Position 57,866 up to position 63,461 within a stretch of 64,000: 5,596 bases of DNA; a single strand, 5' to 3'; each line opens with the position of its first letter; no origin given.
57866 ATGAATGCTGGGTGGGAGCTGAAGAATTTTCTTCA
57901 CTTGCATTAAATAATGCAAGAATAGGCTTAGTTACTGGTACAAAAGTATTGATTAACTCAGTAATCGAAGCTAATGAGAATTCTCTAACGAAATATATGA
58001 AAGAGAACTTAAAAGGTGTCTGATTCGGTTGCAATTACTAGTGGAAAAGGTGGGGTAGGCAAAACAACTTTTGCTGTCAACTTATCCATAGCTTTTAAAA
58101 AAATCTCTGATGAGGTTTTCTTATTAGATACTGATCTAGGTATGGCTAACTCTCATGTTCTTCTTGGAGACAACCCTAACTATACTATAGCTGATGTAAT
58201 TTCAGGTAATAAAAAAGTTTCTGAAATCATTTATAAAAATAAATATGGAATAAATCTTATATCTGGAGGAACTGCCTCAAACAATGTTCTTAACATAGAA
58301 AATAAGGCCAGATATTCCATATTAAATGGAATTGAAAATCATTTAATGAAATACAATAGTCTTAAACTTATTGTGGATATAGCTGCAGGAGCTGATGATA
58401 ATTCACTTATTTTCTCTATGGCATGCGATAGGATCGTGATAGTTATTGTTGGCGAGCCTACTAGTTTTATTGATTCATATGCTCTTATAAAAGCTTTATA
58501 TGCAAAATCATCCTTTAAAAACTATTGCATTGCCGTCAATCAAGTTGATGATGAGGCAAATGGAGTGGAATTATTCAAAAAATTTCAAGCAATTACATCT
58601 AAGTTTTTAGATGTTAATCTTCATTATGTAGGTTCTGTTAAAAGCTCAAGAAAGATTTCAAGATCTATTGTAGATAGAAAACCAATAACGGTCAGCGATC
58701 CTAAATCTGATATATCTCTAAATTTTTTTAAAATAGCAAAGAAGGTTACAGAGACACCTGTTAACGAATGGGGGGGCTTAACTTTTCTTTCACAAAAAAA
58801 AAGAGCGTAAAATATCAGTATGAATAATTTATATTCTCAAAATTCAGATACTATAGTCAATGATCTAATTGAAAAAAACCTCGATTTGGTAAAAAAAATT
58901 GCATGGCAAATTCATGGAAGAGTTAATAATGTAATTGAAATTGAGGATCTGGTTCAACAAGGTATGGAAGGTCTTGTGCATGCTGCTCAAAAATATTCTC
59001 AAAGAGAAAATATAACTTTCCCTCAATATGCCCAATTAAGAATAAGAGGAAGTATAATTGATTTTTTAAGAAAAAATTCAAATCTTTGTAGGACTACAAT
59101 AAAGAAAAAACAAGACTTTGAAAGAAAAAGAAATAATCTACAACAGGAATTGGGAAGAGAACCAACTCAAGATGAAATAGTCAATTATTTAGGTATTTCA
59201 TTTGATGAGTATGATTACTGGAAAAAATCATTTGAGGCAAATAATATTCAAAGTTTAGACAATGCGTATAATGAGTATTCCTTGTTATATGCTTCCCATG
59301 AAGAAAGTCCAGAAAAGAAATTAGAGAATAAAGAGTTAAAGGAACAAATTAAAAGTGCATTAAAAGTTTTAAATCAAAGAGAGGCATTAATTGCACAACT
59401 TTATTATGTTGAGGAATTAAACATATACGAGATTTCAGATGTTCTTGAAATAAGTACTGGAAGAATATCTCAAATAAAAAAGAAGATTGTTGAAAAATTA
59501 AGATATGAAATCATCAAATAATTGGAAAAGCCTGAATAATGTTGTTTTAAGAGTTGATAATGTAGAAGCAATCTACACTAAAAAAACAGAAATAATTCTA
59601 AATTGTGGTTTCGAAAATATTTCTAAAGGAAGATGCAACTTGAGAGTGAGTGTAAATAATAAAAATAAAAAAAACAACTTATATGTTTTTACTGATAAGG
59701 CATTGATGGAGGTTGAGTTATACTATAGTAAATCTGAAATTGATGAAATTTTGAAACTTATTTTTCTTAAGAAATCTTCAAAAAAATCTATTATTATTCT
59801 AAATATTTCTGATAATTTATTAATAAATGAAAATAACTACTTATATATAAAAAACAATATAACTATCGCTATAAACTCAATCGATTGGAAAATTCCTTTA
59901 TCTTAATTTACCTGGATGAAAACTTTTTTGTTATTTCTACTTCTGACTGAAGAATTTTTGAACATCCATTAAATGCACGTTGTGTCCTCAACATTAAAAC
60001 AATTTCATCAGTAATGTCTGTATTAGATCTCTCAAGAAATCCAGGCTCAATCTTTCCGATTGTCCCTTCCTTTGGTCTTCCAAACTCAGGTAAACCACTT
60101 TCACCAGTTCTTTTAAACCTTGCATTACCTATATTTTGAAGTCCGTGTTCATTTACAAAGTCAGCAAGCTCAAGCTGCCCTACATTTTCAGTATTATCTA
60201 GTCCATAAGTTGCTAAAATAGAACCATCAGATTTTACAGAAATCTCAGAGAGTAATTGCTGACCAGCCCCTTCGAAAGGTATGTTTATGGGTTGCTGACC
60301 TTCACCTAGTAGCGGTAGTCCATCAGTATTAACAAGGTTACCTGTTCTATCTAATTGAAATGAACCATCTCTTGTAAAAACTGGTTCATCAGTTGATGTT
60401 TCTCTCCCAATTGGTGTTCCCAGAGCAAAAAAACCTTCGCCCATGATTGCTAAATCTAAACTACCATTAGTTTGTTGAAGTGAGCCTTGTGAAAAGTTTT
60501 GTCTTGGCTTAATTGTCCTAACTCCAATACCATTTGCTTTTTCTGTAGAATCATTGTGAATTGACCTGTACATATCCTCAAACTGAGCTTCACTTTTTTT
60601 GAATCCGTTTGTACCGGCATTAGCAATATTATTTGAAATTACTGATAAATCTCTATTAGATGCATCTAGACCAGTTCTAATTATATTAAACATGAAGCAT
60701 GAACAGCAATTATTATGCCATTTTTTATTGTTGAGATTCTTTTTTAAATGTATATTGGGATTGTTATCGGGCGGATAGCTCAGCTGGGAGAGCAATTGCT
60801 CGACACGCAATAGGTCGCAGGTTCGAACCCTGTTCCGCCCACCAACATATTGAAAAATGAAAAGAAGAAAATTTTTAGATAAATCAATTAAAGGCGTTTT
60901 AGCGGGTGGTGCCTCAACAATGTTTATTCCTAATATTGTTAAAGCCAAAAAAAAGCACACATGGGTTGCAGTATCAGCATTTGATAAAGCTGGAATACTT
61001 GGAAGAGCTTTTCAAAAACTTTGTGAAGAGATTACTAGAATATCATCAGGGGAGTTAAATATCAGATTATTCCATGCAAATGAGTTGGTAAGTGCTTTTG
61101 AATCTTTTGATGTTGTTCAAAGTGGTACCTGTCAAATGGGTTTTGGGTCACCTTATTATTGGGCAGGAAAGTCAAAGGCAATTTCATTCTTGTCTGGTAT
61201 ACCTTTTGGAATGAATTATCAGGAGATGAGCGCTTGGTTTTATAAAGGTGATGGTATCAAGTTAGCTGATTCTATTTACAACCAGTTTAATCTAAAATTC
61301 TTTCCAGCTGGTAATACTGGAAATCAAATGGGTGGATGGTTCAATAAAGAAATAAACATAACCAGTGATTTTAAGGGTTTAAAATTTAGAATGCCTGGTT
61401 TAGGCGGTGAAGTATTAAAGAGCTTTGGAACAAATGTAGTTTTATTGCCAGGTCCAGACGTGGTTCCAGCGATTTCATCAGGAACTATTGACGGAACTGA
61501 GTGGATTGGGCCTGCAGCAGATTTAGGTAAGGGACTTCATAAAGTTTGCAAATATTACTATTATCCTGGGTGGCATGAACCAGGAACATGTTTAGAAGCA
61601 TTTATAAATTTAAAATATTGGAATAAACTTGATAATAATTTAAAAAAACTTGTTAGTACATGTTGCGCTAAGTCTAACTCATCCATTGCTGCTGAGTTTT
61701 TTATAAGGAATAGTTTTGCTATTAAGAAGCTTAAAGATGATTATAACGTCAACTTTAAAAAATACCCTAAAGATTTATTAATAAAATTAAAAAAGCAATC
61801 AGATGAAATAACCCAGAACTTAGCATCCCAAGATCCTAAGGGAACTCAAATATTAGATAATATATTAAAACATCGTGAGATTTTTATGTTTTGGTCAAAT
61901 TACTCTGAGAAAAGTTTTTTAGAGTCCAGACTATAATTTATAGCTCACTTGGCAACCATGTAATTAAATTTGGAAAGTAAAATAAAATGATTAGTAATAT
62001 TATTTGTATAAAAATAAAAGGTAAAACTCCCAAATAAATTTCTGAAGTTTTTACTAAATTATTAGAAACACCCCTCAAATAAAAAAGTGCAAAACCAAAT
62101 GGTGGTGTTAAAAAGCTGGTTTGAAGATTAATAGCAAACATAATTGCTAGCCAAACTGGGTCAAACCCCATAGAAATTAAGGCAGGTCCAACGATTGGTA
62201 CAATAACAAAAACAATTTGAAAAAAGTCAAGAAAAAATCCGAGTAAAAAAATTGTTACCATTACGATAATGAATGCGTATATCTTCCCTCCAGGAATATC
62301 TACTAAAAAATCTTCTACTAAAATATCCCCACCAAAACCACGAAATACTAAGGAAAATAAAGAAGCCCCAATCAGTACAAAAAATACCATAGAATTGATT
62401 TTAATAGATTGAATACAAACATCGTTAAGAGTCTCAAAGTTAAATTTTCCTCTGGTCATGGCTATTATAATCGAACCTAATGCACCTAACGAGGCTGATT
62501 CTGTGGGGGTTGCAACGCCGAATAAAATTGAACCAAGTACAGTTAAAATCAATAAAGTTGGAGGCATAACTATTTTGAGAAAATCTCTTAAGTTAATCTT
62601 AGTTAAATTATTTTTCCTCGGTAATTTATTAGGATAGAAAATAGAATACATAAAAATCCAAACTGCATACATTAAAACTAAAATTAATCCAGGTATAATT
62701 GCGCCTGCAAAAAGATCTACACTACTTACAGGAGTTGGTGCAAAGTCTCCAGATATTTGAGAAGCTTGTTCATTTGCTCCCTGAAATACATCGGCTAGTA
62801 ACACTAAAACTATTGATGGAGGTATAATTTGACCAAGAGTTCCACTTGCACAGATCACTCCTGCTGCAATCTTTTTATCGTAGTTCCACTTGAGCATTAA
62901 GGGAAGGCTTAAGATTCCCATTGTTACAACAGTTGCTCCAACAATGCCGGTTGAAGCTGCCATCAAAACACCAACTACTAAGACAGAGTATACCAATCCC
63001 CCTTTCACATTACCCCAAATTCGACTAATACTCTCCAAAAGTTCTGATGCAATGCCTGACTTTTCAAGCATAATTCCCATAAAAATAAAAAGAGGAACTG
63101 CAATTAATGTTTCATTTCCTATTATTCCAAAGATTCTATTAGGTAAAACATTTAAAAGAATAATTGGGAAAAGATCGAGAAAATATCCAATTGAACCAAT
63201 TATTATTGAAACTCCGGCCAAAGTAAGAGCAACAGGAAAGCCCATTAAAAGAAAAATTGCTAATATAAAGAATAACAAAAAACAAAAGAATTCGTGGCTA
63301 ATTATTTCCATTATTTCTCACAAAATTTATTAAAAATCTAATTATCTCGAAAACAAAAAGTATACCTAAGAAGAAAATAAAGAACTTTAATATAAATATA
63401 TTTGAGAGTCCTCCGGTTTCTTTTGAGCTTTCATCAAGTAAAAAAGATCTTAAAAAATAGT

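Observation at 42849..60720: Gamma-proteobacterial-style polar flagellar cluster embedded in a streamlined alphaproteobacterial core genome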

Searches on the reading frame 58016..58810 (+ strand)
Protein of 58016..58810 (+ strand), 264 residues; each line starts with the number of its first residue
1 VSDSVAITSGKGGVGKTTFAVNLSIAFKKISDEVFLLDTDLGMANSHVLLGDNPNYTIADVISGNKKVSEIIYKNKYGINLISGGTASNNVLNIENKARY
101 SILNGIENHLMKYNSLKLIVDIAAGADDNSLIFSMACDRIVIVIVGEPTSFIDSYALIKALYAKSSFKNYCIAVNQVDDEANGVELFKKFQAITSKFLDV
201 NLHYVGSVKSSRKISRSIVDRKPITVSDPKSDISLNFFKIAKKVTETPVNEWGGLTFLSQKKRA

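Call 6: search_protein_families(library=pfam, proteins=[window:58016-58810:+], max_evalue=0.01)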
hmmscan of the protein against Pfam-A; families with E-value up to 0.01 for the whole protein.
window:58016-58810:+ (264 aa): 6 families
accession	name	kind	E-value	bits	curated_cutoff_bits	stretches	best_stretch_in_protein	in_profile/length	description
PF10609.15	ParA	-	7.1e-14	52.3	27.1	1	4-244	5-245/246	NUBPL iron-transfer P-loop NTPase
PF01656.29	CbiA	-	6.5e-13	49.2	25.4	1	5-222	1-123/125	CobQ/CobB/MinD/ParA nucleotide binding domain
PF13614.12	AAA_31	-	2.6e-10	41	27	1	5-83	4-85/177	AAA domain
PF00142.24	Fer4_NifH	-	3.1e-06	27.3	25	1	9-248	6-248/271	4Fe-4S iron sulfur cluster binding proteins, NifH/frxC family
PF02374.21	ArsA_ATPase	-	6.2e-06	26.1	24.3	1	7-40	5-38/305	Anion-transporting ATPase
PF13479.12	AAA_24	-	0.0011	19.3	27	1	9-68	8-58/195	AAA domain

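Call 54: search_protein_families(library=ncbifam, proteins=[window:58016-58810:+], max_evalue=0.01)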
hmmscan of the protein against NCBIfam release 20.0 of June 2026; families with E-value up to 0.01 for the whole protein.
window:58016-58810:+ (264 aa): 21 families
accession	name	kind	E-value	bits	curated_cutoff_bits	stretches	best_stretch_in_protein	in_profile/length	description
TIGR01969.1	minD_arch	subfamily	4.2e-30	104.7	201.75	1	5-247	3-233/251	cell division ATPase MinD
TIGR01968.1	minD_bact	equivalog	4.3e-22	78.7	212.9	1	5-245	4-237/261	septum site-determining protein MinD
NF041546.1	ParA_partition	equivalog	3.6e-10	39.7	180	1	5-41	2-38/203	ParA family partition ATPase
NF008079.0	PRK10818.1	equivalog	4.5e-09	36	508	1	3-166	3-165/270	septum site-determining protein MinD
TIGR03371.1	cellulose_yhjQ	equivalog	8.5e-09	35.3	157.85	1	5-241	4-238/246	cellulose biosynthesis protein BcsQ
TIGR03018.1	pepcterm_TyrKin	hypoth_equivalog_domain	1e-08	34.8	230.65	1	4-150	37-185/207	XrtA-associated tyrosine autokinase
NF008669.0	PRK11670.1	equivalog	1.3e-08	34.2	348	1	4-78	109-184/369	iron-sulfur cluster carrier protein ApbC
NF041136.1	MrpORP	equivalog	4.3e-08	32.8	450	1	4-42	7-45/365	iron-sulfur cluster carrier protein MrpORP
TIGR01007.1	eps_fam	subfamily_domain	7.5e-08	32.2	108.05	1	4-148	19-162/204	polysaccharide biosynthesis tyrosine autokinase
NF033200.1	F430_CfbC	exception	1.9e-07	30.7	402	1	9-247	6-241/260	Ni-sirohydrochlorin a,c-diamide reductive cyclase ATP-dependent reductase subunit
TIGR01287.1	nifH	equivalog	9.9e-07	28.3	394.35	1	9-82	6-83/275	nitrogenase iron protein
TIGR03029.1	EpsG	equivalog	1.8e-05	24.1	313.8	1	5-158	106-257/274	chain length determinant protein tyrosine kinase EpsG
NF009702.0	PRK13231.1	equivalog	2.2e-05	23.8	427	1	6-246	6-240/264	nitrogenase reductase-like protein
NF047398.1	AAA_KGGVGR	domain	7.8e-05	23.1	90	1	5-63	5-66/190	KGGVGR-motif variant AAA ATPase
NF009701.0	PRK13230.1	subfamily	8.2e-05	21.7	350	0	9-63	7-61/291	nitrogenase reductase-like protein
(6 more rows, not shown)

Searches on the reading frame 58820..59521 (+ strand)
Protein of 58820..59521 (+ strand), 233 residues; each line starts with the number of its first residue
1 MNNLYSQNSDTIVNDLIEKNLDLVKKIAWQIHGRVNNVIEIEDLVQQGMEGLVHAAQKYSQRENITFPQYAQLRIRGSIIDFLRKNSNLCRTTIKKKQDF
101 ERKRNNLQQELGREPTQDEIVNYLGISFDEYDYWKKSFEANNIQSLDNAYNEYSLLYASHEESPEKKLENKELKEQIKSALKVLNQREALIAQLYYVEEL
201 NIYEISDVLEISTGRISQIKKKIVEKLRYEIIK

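Call 6: search_protein_families(library=pfam, proteins=[window:58820-59521:+], max_evalue=0.01)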
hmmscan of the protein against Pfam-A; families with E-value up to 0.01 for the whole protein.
window:58820-59521:+ (233 aa): 4 families
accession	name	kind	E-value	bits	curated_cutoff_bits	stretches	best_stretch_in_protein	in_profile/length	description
PF04545.22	Sigma70_r4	-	2.5e-13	49.8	24.1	1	180-228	1-49/50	Sigma-70, region 4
PF04542.20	Sigma70_r2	-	2.8e-13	49.9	24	1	16-87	1-69/71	Sigma-70 region 2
PF04539.22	Sigma70_r3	-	7.2e-06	26.5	25.3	1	104-132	10-38/78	Sigma-70 region 3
PF13601.12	HTH_34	-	0.0048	17.5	27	0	189-229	4-43/80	Winged helix DNA-binding domain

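Call 54: search_protein_families(library=ncbifam, proteins=[window:58820-59521:+], max_evalue=0.01)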
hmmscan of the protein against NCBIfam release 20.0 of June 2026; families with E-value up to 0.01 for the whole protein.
window:58820-59521:+ (233 aa): 78 families (the best 25 are shown)
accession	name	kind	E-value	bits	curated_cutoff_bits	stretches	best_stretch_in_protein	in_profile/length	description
TIGR02479.1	FliA_WhiG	subfamily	5.9e-61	206.1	189.6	1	16-230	1-222/224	FliA/WhiG family RNA polymerase sigma factor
NF005413.0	PRK06986.1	subfamily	1.2e-56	192.3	201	1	2-231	4-236/241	RNA polymerase sigma factor FliA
NF004935.0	PRK06288.1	equivalog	9.7e-42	143.4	343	1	7-231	29-262/270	RNA polymerase sigma factor WhiG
NF005809.0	PRK07670.1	equivalog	9.6e-40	136.7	326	1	7-230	19-249/255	FliA/WhiG family RNA polymerase sigma factor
NF009091.0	PRK12427.1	equivalog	4e-33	115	339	1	17-228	21-228/233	FliA/WhiG family RNA polymerase sigma factor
TIGR02937.1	sigma70-ECF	superfamily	2.5e-31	108.6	42.9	1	14-229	4-163/165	sigma-70 family RNA polymerase sigma factor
NF004572.0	PRK05911.1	equivalog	9.2e-31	107.1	378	1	14-229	26-251/257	RNA polymerase sigma factor sigma-28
TIGR02980.1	SigBFG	subfamily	2.3e-28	99.5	234.35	1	12-230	4-225/227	SigB/SigF/SigG family RNA polymerase sigma factor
NF005644.0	PRK07408.1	subfamily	1.4e-24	87.2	261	1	5-228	20-250/258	RNA polymerase sigma factor SigF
TIGR02885.1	spore_sigF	equivalog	7.3e-22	78.3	321.45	1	8-230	8-230/231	RNA polymerase sporulation sigma factor SigF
TIGR02997.1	Sig70-cyanoRpoD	subfamily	4.3e-21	75.4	384.5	1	14-228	77-298/298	RNA polymerase sigma factor, RpoD/SigA family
NF004052.0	PRK05572.1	subfamily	1e-20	74.3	311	1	10-231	30-250/252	SigF/SigG family RNA polymerase sporulation sigma factor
TIGR02393.1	RpoD_Cterm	equivalog_domain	1.2e-19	70.9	354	1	14-229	3-226/238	RNA polymerase sigma factor RpoD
TIGR02394.1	rpoS_proteo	equivalog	1.6e-17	63.9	378.7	1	15-229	50-272/285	RNA polymerase sigma factor RpoS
NF005643.0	PRK07406.1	equivalog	2.5e-17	63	500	1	14-229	163-385/397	RNA polymerase sigma factor RpoD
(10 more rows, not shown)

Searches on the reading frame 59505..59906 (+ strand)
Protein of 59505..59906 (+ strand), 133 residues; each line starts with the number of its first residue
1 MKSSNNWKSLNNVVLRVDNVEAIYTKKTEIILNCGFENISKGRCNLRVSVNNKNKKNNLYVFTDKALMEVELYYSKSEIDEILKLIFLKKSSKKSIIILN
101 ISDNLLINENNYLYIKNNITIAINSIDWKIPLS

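Call 6: search_protein_families(library=pfam, proteins=[window:59505-59906:+], max_evalue=0.01)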
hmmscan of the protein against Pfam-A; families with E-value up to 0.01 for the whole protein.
window:59505-59906:+ (133 aa): 0 families

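Call 54: search_protein_families(library=ncbifam, proteins=[window:59505-59906:+], max_evalue=0.01)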
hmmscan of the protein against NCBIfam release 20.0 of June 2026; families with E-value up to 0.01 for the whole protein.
window:59505-59906:+ (133 aa): 1 family
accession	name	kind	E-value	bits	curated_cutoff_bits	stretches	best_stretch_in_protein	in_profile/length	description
NF007561.1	PRK10188.1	equivalog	0.00042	19.7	350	1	39-106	145-211/240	quorum-sensing transcriptional regulator SdiA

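Call 103: predict_structure(protein=window:59505-59906:+)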
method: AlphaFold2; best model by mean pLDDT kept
length: 133 residues; sequences in the alignment: 1
mean_pLDDT: 39.1   pTM: 0.29
mean pLDDT of the five models: 39.1, 33.5, 33.1, 29.6, 27.2
residues with pLDDT >= 90: 0; 70-90: 0; 50-70: 1; < 50: 132
segments of 3 or more residues with pLDDT < 50: 1-5, 7-133
pLDDT, mean of each block of 10 residues (from residue 1): 43 44 39 44 44 38 35 39 41 36 42 38 29 25
secondary structure, 60 per line:
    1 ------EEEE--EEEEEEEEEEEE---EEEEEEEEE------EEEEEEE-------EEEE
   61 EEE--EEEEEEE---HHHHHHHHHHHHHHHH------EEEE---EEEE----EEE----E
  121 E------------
elements in order: E7-10 E13-24 E28-36 E43-49 E57-63 E66-72 H76-91 E98-101 E105-108 E113-115

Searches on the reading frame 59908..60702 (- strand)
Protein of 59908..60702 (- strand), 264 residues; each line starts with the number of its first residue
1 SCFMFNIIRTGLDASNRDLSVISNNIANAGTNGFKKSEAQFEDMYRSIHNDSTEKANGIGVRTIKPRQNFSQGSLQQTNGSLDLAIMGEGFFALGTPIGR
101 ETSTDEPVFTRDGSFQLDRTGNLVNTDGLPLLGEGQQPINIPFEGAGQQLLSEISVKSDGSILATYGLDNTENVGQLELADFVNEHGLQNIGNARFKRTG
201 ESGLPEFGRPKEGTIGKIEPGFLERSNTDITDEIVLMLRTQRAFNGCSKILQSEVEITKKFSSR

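Call 6: search_protein_families(library=pfam, proteins=[window:59908-60702:-], max_evalue=0.01)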
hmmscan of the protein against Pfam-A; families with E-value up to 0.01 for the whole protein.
window:59908-60702:- (264 aa): 3 families
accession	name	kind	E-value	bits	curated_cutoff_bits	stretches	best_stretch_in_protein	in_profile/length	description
PF22692.1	LlgE_F_G_D1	-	1.9e-13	50.8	27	1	85-163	1-63/64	Flagellar hook protein FlgE/F/G D1 domain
PF06429.18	Flg_bbr_C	-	1.2e-08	34.8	23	1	220-256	2-38/46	Flagellar basal body rod FlgEFG protein C-terminal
PF00460.25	Flg_bb_rod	-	1.1e-05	25.8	20.7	1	9-35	5-31/31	Flagella basal body rod protein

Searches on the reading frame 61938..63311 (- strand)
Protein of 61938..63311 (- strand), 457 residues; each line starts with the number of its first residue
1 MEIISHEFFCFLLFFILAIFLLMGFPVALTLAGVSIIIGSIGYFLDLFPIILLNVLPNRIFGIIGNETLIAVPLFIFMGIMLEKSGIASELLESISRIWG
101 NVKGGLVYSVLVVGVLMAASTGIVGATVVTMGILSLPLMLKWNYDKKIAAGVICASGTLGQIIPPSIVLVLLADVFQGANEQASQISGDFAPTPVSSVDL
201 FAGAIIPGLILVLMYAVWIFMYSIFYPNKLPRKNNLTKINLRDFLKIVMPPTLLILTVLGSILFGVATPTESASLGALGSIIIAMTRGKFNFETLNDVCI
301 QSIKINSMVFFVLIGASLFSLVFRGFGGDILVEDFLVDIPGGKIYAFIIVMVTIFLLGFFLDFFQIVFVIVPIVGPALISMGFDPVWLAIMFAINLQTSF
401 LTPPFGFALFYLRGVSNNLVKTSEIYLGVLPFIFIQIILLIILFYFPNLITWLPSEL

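Call 18: find_encoding_contigs(protein=window:61938-63311:-, flank=10000, max_places=4)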
Protein window:61938-63311:- (457 aa): 7 contigs read that carry it; 4 places shown.
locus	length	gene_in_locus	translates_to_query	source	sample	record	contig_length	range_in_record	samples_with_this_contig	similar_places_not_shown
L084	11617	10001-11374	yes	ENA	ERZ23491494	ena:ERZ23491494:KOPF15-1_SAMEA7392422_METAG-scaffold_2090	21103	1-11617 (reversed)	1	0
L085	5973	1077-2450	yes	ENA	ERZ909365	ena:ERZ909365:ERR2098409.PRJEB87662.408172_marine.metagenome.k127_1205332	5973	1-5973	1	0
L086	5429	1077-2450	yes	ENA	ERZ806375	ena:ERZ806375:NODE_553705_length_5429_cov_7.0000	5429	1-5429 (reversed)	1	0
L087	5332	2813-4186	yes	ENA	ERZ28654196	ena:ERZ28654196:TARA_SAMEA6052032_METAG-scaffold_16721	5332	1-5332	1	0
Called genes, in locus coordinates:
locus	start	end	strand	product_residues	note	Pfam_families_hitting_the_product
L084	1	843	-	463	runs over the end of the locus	PF02233:PNTB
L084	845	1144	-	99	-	PF12769:PNTB_4TM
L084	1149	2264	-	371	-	PF05222:AlaDh_PNT_N, PF01262:AlaDh_PNT_C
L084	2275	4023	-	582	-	PF08439:Peptidase_M3_N (weak), PF01432:Peptidase_M3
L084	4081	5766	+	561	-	PF00501:AMP-binding, PF23562:AMP-binding_C_3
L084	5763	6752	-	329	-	PF01073:3Beta_HSD, PF01370:Epimerase, PF02719:Polysacc_synt_2, PF04321:RmlD_sub_bind, PF07993:NAD_binding_4 (faint), PF16363:GDP_Man_Dehyd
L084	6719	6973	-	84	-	PF06844:DUF1244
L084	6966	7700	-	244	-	PF05013:FGase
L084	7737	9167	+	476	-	PF00224:PK, PF02887:PK_C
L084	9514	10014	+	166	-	PF04290:DctQ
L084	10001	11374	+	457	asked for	PF06808:DctM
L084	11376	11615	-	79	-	?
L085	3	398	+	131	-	?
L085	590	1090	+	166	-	PF04290:DctQ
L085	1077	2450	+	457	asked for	PF06808:DctM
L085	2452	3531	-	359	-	PF03480:DctP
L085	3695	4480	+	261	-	PF00460:Flg_bb_rod (weak), PF22692:LlgE_F_G_D1, PF06429:Flg_bbr_C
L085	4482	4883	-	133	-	-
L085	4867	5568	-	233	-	PF04542:Sigma70_r2, PF04539:Sigma70_r3 (faint), PF04545:Sigma70_r4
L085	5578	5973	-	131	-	?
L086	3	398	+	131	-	?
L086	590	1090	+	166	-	PF04290:DctQ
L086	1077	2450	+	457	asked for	PF06808:DctM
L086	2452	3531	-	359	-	PF03480:DctP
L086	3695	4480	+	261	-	PF00460:Flg_bb_rod (weak), PF22692:LlgE_F_G_D1, PF06429:Flg_bbr_C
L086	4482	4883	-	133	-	-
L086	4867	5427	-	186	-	?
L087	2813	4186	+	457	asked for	PF06808:DctM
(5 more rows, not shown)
